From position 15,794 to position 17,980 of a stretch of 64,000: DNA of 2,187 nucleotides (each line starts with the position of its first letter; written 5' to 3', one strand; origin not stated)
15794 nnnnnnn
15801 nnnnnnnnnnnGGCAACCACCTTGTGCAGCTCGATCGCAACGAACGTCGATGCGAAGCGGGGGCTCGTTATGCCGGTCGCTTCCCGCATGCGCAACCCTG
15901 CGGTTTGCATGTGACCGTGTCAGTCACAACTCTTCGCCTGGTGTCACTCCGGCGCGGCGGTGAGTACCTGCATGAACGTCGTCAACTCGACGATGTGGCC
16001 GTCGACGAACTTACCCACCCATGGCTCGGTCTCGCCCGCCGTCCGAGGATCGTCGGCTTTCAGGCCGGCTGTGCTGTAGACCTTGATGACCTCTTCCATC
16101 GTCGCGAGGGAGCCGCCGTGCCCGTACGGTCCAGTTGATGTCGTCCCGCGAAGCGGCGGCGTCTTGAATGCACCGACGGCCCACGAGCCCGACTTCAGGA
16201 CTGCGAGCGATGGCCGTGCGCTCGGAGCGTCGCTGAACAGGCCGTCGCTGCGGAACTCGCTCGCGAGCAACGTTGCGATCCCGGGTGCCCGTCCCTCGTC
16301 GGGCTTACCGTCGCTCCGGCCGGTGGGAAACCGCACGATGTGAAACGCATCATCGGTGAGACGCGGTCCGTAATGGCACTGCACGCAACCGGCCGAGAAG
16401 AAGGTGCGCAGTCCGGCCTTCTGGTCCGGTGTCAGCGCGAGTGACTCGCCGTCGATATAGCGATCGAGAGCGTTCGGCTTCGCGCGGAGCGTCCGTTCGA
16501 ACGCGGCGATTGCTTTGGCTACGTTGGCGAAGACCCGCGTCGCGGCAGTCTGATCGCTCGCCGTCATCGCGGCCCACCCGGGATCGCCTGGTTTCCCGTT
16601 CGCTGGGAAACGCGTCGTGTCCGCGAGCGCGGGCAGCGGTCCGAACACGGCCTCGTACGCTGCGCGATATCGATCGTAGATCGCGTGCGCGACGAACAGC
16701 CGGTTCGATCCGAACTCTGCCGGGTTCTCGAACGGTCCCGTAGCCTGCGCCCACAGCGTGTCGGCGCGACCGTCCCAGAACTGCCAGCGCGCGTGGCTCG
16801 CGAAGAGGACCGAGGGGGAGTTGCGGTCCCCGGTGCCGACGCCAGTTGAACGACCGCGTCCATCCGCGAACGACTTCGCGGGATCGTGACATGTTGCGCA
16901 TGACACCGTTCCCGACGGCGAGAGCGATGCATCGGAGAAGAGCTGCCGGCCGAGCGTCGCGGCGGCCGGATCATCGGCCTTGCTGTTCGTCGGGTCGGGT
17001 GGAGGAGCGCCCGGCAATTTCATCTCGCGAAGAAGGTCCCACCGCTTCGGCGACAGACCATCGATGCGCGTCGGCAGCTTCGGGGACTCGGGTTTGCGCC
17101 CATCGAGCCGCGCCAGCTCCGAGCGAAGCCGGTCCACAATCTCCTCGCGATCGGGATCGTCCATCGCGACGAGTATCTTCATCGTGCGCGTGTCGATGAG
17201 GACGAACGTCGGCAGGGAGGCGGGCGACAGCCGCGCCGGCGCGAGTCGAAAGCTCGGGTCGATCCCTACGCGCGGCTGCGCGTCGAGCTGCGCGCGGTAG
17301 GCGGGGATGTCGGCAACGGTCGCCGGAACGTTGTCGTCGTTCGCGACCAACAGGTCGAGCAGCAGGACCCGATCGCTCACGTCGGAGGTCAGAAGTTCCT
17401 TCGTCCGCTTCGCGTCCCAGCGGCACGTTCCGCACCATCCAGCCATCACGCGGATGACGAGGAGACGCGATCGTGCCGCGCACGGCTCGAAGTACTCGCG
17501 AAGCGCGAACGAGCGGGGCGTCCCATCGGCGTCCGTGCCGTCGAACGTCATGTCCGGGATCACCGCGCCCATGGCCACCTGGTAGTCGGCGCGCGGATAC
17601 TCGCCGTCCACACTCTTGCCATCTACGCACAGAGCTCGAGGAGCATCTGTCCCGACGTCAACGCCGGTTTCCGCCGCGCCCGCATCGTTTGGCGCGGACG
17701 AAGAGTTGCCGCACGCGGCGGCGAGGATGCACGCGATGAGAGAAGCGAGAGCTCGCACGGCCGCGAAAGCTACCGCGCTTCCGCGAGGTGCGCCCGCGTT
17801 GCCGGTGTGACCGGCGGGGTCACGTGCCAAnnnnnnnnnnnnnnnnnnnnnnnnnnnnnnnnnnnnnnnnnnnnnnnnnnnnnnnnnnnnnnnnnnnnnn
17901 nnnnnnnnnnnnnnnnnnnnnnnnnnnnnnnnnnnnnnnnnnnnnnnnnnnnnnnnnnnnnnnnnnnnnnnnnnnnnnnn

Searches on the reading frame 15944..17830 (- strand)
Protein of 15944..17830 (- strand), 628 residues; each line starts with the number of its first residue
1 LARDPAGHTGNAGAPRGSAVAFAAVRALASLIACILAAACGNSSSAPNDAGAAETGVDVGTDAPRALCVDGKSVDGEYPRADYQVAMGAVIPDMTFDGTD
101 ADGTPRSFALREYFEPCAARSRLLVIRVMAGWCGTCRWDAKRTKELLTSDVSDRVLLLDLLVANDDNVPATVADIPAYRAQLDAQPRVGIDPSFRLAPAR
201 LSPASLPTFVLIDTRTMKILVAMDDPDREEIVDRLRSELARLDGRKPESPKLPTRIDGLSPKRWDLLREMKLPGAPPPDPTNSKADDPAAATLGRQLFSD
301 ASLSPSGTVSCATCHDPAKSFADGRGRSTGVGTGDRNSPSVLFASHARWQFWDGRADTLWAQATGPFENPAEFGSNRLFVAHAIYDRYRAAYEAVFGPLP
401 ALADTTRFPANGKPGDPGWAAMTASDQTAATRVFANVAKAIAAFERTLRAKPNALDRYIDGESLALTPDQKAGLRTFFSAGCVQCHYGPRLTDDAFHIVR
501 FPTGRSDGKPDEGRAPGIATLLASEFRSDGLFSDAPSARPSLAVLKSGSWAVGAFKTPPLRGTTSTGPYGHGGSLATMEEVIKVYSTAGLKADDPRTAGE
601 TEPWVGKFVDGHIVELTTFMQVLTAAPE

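Call 87: search_protein_families(library=pfam, proteins=[window:15944-17830:-], max_evalue=0.001)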
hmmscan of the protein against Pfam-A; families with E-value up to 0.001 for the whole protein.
window:15944-17830:- (628 aa): 1 family
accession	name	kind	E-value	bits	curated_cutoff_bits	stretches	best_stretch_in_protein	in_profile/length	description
PF03150.19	CCP_MauG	-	1.1e-37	130.5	25.6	1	289-462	2-147/149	Di-haem cytochrome c peroxidase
